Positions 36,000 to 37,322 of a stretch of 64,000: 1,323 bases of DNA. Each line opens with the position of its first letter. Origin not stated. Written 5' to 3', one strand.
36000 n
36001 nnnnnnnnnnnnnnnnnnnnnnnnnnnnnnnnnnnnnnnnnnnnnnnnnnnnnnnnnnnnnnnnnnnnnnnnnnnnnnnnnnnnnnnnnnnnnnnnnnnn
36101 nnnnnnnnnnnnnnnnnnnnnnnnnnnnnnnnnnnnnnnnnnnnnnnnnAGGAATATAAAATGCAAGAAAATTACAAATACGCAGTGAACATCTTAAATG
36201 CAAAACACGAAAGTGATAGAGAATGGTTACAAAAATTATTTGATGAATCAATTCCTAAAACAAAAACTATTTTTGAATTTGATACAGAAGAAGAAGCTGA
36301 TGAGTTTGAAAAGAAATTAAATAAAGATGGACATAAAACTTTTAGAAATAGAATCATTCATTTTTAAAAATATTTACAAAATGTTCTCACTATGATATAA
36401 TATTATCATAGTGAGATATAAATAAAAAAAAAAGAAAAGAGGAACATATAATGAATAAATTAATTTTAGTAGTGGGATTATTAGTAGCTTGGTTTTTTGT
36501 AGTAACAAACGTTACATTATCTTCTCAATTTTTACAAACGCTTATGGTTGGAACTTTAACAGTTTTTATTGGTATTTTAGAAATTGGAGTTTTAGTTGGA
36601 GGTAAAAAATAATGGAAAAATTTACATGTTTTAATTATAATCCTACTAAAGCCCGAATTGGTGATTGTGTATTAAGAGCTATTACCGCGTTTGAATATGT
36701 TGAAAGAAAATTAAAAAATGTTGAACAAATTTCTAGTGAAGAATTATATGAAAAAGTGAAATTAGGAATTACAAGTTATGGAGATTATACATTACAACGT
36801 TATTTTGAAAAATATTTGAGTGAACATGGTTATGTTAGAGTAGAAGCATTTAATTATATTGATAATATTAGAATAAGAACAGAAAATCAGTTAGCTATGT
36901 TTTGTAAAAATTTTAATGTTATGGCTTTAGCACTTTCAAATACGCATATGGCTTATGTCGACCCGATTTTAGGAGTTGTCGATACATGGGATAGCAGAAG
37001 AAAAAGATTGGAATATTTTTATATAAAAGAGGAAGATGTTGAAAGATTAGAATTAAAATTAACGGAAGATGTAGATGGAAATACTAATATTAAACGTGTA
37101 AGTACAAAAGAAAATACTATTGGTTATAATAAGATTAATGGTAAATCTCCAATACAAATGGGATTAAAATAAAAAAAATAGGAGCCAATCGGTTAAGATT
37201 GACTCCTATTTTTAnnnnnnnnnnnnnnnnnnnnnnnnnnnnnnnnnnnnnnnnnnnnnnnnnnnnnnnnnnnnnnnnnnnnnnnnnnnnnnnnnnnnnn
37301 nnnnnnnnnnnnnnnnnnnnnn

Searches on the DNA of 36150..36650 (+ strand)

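Call 9: search_dna_similar(query=window:36150-36650:+, collection=phages, mode=distant, max_rows=40)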
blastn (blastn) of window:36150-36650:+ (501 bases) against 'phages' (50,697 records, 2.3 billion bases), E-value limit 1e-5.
Records with a match: 7; places in all: 7; records where one place covers at least 80% of the query: 1.
Best place of each record, by identity: 90-95% 1; 60-80% 6.
By first word of the organism name: Enterococcus 6; Staphylococcus 1.
By host as written in the record: - 3; Enterococcus faecalis ATCC 700802 / V583 2; Enterococcus faecium 1; Staphylococcus lentus 1.
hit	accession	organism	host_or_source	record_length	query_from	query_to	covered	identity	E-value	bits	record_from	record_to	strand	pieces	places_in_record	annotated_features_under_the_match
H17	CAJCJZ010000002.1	Enterococcus phage vB_EfaS_140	Gamoneu cheese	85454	1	501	100%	94.6%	0e+0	777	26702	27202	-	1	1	hypothetical protein (x3)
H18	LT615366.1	Enterococcus phage VPE25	-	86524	242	478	47%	75.5%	5e-39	167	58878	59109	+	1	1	hypothetical protein (x2)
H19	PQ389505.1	Enterococcus phage vB_EfKM29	Enterococcus faecium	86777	242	478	47%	74.7%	3e-36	159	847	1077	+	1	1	hypothetical protein (x2)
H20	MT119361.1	Enterococcus phage vipetofem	Enterococcus faecalis ATCC 700802 / V583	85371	242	478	47%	74.7%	3e-36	158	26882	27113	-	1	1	hypothetical protein (x2)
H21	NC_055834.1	Enterococcus phage vipetofem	Enterococcus faecalis ATCC 700802 / V583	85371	242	478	47%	74.7%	3e-36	158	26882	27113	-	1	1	hypothetical protein (x2)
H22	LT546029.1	Enterococcus phage VFW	-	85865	242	478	47%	73.9%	4e-34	150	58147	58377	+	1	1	hypothetical protein (x2)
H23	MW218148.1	Staphylococcus phage vB_StaM_SA1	Staphylococcus lentus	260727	244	313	14%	78.1%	2e-6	59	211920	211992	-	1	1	hypothetical protein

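Call 20: get_annotated_region(hit=H17, flank=1200)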
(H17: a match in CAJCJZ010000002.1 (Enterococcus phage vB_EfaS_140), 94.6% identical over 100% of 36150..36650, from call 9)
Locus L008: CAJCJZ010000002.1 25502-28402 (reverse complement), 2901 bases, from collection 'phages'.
description: Enterococcus phage vB_EfaS_140 genome assembly, contig: phage140-genome, whole genome shotgun sequence.
organism: Enterococcus phage vB_EfaS_140 (NCBI taxid 2730536)
taxonomy: Viruses; Duplodnaviria; Heunggongvirae; Uroviricota; Caudoviricetes; Andrewesvirinae
host: -; source: Gamoneu cheese; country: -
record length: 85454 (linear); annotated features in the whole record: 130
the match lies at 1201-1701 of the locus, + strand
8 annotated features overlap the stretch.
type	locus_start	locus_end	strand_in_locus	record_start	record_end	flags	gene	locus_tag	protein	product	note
CDS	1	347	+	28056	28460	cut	-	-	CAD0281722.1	hypothetical protein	-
CDS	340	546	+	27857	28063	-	-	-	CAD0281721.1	hypothetical protein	-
CDS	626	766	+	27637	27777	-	-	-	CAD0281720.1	hypothetical protein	-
CDS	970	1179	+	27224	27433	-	-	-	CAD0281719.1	hypothetical protein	-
CDS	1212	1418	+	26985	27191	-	-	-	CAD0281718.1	hypothetical protein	-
CDS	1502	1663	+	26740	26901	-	-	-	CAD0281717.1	hypothetical protein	-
CDS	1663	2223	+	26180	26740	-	-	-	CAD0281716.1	hypothetical protein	-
CDS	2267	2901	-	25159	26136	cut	-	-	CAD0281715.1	Site-specific recombinase, phage integrase family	-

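Call 21: get_annotated_region(hit=H18, flank=1200)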
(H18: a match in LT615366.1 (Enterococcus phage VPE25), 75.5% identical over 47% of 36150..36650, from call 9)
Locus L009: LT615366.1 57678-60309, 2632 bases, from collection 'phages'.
description: Enterococcus phage VPE25 genome assembly, chromosome: VPE25.
organism: Enterococcus phage VPE25 (NCBI taxid 1813887)
taxonomy: Viruses; Duplodnaviria; Heunggongvirae; Uroviricota; Caudoviricetes; Andrewesvirinae
host: -; source: -; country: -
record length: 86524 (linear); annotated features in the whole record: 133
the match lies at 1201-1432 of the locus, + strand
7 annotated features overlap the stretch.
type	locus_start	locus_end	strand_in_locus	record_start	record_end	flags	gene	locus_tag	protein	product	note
CDS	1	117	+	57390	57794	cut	-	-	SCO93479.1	hypothetical protein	label:hypothetical protein CDS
CDS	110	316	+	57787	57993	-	-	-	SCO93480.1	hypothetical protein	label:hypothetical protein CDS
CDS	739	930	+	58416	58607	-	-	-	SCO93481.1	hypothetical protein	label:hypothetical protein CDS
CDS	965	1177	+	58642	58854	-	-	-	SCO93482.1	hypothetical protein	label:hypothetical protein CDS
CDS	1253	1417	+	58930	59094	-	-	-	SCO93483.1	hypothetical protein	label:hypothetical protein CDS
CDS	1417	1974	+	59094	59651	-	-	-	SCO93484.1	hypothetical protein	label:hypothetical protein CDS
CDS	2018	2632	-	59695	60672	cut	-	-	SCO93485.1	prophage LambdaBa02, site-specific recombinase, phage integrase family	label:prophage LambdaBa02, site-specific recombinase, phage integrase family CDS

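Call 22: get_annotated_region(hit=H20, flank=1200)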
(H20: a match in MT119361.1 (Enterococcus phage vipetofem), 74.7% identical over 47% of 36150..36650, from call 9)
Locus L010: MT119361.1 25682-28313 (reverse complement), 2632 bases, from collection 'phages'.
description: Enterococcus phage vipetofem, complete genome.
organism: Enterococcus phage vipetofem (NCBI taxid 2719594)
taxonomy: Viruses; Duplodnaviria; Heunggongvirae; Uroviricota; Caudoviricetes; Andrewesvirinae; Vipetofemvirus; Vipetofemvirus vipetofem
host: Enterococcus faecalis ATCC 700802 / V583; source: wastewater; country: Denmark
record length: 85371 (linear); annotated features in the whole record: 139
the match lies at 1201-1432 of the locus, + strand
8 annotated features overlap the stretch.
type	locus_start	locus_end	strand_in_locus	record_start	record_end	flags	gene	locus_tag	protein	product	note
CDS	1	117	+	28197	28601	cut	-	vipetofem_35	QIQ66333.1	hypothetical protein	-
CDS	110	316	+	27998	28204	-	-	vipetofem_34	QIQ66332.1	hypothetical protein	-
CDS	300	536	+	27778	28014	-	-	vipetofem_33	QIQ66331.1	hypothetical protein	-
CDS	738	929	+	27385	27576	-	-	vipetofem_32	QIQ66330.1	hypothetical protein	-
CDS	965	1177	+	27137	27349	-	-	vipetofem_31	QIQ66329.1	hypothetical protein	-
CDS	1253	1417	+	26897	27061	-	-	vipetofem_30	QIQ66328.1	hypothetical protein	-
CDS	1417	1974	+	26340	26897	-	-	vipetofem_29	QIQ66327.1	hypothetical protein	-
CDS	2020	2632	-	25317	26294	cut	-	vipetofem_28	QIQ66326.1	integrase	PVOGs: VOG0275; integrase [Staphylococcus phage 6ec]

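Call 23: get_annotated_region(hit=H22, flank=1200)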
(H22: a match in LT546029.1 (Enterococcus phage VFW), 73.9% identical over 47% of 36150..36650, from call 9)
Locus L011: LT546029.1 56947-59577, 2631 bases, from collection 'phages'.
description: Enterococcus phage VFW genome assembly, chromosome: VFW.
organism: Enterococcus phage VFW (NCBI taxid 1813888)
taxonomy: Viruses; Duplodnaviria; Heunggongvirae; Uroviricota; Caudoviricetes; Andrewesvirinae; Vipetofemvirus
host: -; source: -; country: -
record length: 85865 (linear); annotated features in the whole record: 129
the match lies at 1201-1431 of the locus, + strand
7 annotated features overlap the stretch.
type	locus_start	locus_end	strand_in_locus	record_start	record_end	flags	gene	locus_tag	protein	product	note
CDS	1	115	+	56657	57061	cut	-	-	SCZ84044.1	hypothetical protein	label:hypothetical protein CDS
CDS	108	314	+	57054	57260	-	-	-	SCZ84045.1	hypothetical protein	label:hypothetical protein CDS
CDS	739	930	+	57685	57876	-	-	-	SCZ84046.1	hypothetical protein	label:hypothetical protein CDS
CDS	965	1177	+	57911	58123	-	-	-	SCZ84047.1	hypothetical protein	label:hypothetical protein CDS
CDS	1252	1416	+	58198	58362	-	-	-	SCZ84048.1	hypothetical protein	label:hypothetical protein CDS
CDS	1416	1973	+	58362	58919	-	-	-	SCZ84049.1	hypothetical protein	label:hypothetical protein CDS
CDS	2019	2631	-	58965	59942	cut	-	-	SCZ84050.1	prophage LambdaBa02, site-specific recombinase, phage integrase family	label:prophage LambdaBa02, site-specific recombinase, phage integrase family CDS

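Call 24: get_annotated_region(hit=H19, flank=800)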
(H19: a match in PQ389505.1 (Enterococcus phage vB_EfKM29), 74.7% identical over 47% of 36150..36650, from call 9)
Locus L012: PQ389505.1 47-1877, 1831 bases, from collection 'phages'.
description: Enterococcus phage vB_EfKM29, complete genome.
organism: Enterococcus phage vB_EfKM29 (NCBI taxid 3366567)
taxonomy: Viruses; Duplodnaviria; Heunggongvirae; Uroviricota; Caudoviricetes; Andrewesvirinae; Vipetofemvirus
host: Enterococcus faecium; source: compost; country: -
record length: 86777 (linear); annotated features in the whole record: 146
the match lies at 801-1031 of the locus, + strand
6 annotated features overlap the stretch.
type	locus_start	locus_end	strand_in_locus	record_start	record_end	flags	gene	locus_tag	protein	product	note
CDS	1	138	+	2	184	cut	-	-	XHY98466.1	hypothetical protein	-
CDS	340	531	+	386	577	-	-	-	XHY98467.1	hypothetical protein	-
CDS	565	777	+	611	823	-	-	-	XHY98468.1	hypothetical protein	-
CDS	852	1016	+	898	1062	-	-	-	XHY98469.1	hypothetical protein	-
CDS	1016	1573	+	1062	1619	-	-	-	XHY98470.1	hypothetical protein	-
CDS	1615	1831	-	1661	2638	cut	-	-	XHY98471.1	site-specific recombinase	-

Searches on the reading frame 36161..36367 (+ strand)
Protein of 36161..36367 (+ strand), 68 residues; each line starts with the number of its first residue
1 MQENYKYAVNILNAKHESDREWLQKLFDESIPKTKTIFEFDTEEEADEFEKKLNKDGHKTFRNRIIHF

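Call 32: search_protein_families(library=pfam, proteins=[window:36161-36367:+], max_evalue=0.01)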
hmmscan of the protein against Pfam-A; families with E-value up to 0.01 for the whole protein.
window:36161-36367:+ (68 aa): 0 families

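Call 35: search_protein_families(library=phrogs, proteins=[window:36161-36367:+], max_evalue=0.001)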
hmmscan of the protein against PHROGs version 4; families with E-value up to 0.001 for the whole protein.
window:36161-36367:+ (68 aa): 1 family
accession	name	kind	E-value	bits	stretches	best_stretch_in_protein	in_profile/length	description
phrog_19542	-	unknown function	0.0003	21.4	1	8-66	22-80/285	-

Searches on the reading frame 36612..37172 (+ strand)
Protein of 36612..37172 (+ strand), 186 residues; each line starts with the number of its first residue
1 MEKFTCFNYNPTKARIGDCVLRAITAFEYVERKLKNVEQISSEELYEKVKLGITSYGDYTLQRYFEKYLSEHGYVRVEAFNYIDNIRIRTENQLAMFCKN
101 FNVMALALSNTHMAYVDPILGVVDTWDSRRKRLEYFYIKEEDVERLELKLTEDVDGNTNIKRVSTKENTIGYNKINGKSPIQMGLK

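Call 32: search_protein_families(library=pfam, proteins=[window:36612-37172:+], max_evalue=0.01)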
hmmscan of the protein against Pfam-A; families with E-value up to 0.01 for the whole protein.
window:36612-37172:+ (186 aa): 0 families

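Call 35: search_protein_families(library=phrogs, proteins=[window:36612-37172:+], max_evalue=0.001)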
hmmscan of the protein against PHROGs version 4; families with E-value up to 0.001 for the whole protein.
window:36612-37172:+ (186 aa): 0 families

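Call 58: find_homologous_proteins(query=window:36612-37172:+, max_evalue=0.001)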
Query window:36612-37172:+ (186 aa): 3 proteins with E <= 0.001 among 59 candidates.
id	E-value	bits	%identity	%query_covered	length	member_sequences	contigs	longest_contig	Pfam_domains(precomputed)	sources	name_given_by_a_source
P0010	2.8e-118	410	99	100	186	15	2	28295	-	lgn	-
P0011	4.7e-106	371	91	100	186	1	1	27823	-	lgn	-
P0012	2.0e-65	238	63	98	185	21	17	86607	-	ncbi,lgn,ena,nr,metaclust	ncbi:hypothetical protein [Enterococcus phage VPE25]|nr:hypothetical protein [Enterococcus phage VPE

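Call 59: find_encoding_contigs(protein=P0011, flank=10000, max_places=2)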
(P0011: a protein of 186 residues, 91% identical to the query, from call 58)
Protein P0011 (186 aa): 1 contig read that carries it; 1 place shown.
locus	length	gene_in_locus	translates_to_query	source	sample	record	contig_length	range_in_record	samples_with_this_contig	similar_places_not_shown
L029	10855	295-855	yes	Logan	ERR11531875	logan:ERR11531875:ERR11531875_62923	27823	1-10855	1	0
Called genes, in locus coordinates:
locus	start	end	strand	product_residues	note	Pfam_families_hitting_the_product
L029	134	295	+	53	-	-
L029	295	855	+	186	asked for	-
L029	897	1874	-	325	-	PF02899:Phage_int_SAM_1, PF00589:Phage_integrase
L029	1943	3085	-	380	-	PF01510:Amidase_2, PF08460:SH3_5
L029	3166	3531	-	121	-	PF16079:Phage_holin_5_2 (weak)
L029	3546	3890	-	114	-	PF10828:DUF2570 (weak)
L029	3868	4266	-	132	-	-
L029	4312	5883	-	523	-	PF10651:BppU_N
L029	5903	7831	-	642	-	PF10651:BppU_N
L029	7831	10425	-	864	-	PF06605:Prophage_tail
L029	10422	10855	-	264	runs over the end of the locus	PF20195:DUF6558 (faint)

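Call 60: find_encoding_contigs(protein=P0012, flank=1500, max_places=10)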
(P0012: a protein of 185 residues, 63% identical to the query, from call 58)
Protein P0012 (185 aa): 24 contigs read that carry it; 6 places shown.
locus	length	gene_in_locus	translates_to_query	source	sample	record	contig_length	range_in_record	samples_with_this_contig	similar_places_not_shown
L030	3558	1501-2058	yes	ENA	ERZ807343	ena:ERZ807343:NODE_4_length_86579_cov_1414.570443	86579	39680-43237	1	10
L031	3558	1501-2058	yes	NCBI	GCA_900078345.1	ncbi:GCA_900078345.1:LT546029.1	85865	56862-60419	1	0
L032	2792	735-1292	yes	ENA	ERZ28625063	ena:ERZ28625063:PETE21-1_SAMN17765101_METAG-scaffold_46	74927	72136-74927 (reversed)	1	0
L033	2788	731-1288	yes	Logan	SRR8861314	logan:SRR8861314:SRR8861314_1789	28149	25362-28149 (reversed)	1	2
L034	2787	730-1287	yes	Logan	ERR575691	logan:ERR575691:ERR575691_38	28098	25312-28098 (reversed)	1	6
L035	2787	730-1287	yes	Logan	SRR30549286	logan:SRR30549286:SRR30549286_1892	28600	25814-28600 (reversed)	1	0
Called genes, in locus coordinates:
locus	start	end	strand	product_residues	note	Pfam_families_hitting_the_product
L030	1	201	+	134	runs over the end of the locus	-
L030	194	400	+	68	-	-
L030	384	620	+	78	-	-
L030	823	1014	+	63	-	-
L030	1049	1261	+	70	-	-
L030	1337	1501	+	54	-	-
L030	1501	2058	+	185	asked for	-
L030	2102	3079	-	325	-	PF02899:Phage_int_SAM_1, PF00589:Phage_integrase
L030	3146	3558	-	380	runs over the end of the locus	PF01510:Amidase_2, PF08460:SH3_5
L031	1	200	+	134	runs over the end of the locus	-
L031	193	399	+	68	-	-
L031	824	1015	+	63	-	-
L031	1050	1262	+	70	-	-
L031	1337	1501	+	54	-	-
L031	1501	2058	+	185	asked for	-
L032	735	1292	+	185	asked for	-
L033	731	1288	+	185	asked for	-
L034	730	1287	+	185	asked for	-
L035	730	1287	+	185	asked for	-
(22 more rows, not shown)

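Call 61: find_encoding_contigs(protein=P0010, flank=10000, max_places=3)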
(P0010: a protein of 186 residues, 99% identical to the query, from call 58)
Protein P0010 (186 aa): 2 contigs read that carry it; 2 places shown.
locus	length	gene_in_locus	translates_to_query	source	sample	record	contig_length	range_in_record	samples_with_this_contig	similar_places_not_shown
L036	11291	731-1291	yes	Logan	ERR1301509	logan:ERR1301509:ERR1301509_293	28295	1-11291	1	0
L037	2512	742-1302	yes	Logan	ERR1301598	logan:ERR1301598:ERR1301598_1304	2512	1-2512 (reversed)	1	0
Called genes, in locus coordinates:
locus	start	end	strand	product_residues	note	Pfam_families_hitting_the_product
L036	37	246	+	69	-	-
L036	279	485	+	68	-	-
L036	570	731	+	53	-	-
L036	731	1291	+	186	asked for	-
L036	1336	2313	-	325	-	PF02899:Phage_int_SAM_1, PF00589:Phage_integrase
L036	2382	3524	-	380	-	PF01510:Amidase_2, PF08460:SH3_5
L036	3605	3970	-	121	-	PF16079:Phage_holin_5_2 (weak)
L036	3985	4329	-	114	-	PF10828:DUF2570 (weak)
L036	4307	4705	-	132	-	-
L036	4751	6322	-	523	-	PF10651:BppU_N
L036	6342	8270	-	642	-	PF10651:BppU_N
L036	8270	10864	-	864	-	PF06605:Prophage_tail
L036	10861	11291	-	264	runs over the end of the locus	PF20195:DUF6558 (faint)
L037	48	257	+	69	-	-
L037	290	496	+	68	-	-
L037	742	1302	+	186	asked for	-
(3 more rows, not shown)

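Call 77: search_protein_families(library=ncbifam, proteins=[window:36612-37172:+], max_evalue=0.01)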
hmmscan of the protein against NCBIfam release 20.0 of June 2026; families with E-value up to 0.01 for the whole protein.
window:36612-37172:+ (186 aa): 0 families

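Call 111: predict_structure(alignment_id=A7)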
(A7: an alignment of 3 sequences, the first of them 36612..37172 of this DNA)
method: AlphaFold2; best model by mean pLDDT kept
length: 186 residues; sequences in the alignment: 3
mean_pLDDT: 71.1   pTM: 0.71
mean pLDDT of the five models: 71.1, 56.5, 56.0, 48.3, 37.3
residues with pLDDT >= 90: 21; 70-90: 98; 50-70: 30; < 50: 37
segments of 3 or more residues with pLDDT < 50: 1-14, 167-186
pLDDT, mean of each block of 10 residues (from residue 1): 33 58 84 80 87 86 88 84 57 80 79 74 60 79 85 78 65 40 41
secondary structure, 60 per line:
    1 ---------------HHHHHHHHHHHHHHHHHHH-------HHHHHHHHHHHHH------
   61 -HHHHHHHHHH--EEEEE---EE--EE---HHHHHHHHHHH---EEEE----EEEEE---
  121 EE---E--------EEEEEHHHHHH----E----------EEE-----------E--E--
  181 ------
elements in order: H16-34 H42-54 H62-71 E74-78 H91-101 E105-108 E113-117 E135-139 H140-145 E161-163

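Call 114: fold_search(model_id=the predicted structure, library=pdb)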
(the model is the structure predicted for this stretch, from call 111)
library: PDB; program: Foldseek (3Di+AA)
matches with E <= 10: 244; with E <= 0.001: 0
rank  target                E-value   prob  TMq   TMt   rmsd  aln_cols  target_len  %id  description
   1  9g5f_B                4.7e-01  0.05  0.19  0.10  14.9       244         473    9  The structure of Aspergillus fumigatus UDP-GlcNAc pyrophosphorylase in complex with a fragment (released 2025-07-30)
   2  4bma_B                6.4e-01  0.06  0.21  0.12  12.6       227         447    9  structural of Aspergillus fumigatus UDP-N-acetylglucosamine pyrophosphorylase (released 2013-05-15)
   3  9g5f_A                7.2e-01  0.04  0.19  0.10  14.9       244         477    9  The structure of Aspergillus fumigatus UDP-GlcNAc pyrophosphorylase in complex with a fragment (released 2025-07-30)
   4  6tn3_A                7.7e-01  0.04  0.20  0.12  13.7       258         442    9  Crystal Structure of Aspergillus fumigatus UDP-N-acetylglucosamine pyrophosphorylase in complex with GlcNAc-1P (released 2020-04-01)
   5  9g5y_B                8.2e-01  0.03  0.18  0.10  14.6       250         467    9  The structure of Aspergillus fumigatus UDP-GlcNAc pyrophosphorylase in complex with a fragment (released 2025-07-30)
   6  8ryd_A                1.0e+00  0.04  0.12  0.11   8.7       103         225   10  AzeJ in complex with SAH from Pseudomonas aeruginosa (released 2025-01-01)
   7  9g5a_B                1.0e+00  0.03  0.19  0.10  14.7       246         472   10  The structure of Aspergillus fumigatus UDP-GlcNAc pyrophosphorylase in complex with a fragment (released 2025-07-30)
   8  9swy_A                1.0e+00  0.03  0.20  0.11  14.3       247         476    8  The structure of AfUAP1 in complex with GlcNAc-1P (released 2026-01-28)
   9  9g53_B                1.1e+00  0.03  0.18  0.09  14.6       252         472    9  The structure of Aspergillus fumigatus UDP-GlcNAc pyrophosphorylase in complex with a fragment (released 2025-07-30)
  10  9g53_A                1.2e+00  0.03  0.19  0.10  14.2       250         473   10  The structure of Aspergillus fumigatus UDP-GlcNAc pyrophosphorylase in complex with a fragment (released 2025-07-30)
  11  6tn3_B                1.2e+00  0.02  0.18  0.10  15.2       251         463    9  Crystal Structure of Aspergillus fumigatus UDP-N-acetylglucosamine pyrophosphorylase in complex with GlcNAc-1P (released 2020-04-01)
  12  9g5y_A                1.3e+00  0.02  0.18  0.10  14.7       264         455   10  The structure of Aspergillus fumigatus UDP-GlcNAc pyrophosphorylase in complex with a fragment (released 2025-07-30)
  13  3h4l_B                1.4e+00  0.09  0.14  0.08   5.2        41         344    5  Crystal Structure of N terminal domain of a DNA repair protein (released 2010-03-02)
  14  9swy_B                1.4e+00  0.03  0.19  0.10  14.1       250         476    9  The structure of AfUAP1 in complex with GlcNAc-1P (released 2026-01-28)
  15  2r7d_B                1.5e+00  0.03  0.14  0.07  14.8       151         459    9  Crystal structure of ribonuclease II family protein from Deinococcus radiodurans, triclinic crystal form. NorthEast St (released 2007-10-02)
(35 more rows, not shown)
